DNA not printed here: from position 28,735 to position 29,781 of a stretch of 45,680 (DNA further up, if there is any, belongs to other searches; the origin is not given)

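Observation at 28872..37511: A Dpm1/ArnC-like GT2 followed by four paralogous TMTC-like TPR GT-C proteins: a candidate undescribed periplasmic glycosylation system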

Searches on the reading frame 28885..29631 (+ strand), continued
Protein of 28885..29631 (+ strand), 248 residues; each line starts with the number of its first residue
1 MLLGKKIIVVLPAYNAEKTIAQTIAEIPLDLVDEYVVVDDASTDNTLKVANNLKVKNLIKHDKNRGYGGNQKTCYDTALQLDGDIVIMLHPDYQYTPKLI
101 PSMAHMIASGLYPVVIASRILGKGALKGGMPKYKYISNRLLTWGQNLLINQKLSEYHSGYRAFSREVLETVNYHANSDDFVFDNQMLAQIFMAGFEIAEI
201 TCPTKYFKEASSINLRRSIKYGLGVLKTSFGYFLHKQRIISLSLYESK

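Call 104: find_encoding_contigs(protein=P0229, flank=10000, max_places=1)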
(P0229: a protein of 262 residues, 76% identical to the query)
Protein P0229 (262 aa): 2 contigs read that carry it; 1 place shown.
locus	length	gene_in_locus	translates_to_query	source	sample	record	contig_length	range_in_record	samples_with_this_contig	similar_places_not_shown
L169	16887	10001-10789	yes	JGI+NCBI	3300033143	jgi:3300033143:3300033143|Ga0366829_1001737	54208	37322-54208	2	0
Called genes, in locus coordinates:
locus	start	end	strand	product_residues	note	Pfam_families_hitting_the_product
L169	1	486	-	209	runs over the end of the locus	PF00156:Pribosyltran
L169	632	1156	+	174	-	PF00293:NUDIX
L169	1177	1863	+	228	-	-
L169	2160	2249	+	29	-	-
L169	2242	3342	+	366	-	PF00535:Glycos_transf_2 (weak)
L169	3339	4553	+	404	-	PF13439:Glyco_transf_4, PF13579:Glyco_trans_4_4, PF13477:Glyco_trans_4_2, PF20706:GT4-conflict, PF00534:Glycos_transf_1, PF13692:Glyco_trans_1_4, PF13524:Glyco_trans_1_2 (weak)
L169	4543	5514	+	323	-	PF03706:LPG_synthase_TM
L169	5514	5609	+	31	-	-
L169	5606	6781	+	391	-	PF13477:Glyco_trans_4_2 (faint), PF13439:Glyco_transf_4, PF13579:Glyco_trans_4_4 (weak), PF20706:GT4-conflict, PF00534:Glycos_transf_1, PF13692:Glyco_trans_1_4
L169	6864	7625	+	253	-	PF05175:MTS (weak), PF05401:NodS (weak), PF13489:Methyltransf_23, PF01209:Ubie_methyltran, PF13847:Methyltransf_31, PF08241:Methyltransf_11, PF08242:Methyltransf_12, PF13649:Methyltransf_25, +1 more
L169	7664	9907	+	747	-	PF02366:PMT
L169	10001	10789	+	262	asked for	PF00535:Glycos_transf_2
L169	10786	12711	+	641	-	PF08409:TMTC_DUF1736 (weak), PF13424:TPR_12, PF07719:TPR_2 (weak), PF13414:TPR_11, PF00515:TPR_1, PF07719:TPR_2, PF13424:TPR_12, PF13414:TPR_11, +14 more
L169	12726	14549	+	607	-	PF13181:TPR_8 (faint), PF13432:TPR_16 (faint), PF00515:TPR_1, PF07719:TPR_2 (faint), PF13431:TPR_17 (faint), PF12895:ANAPC3 (faint), PF13371:TPR_9 (weak), PF00515:TPR_1 (weak), +2 more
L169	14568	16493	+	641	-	PF21033:RMD1-3 (faint), PF07719:TPR_2 (faint), PF13181:TPR_8 (faint), PF13431:TPR_17 (faint), PF00515:TPR_1 (faint), PF13414:TPR_11 (faint), PF13432:TPR_16 (faint), PF14559:TPR_19 (faint)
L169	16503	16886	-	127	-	?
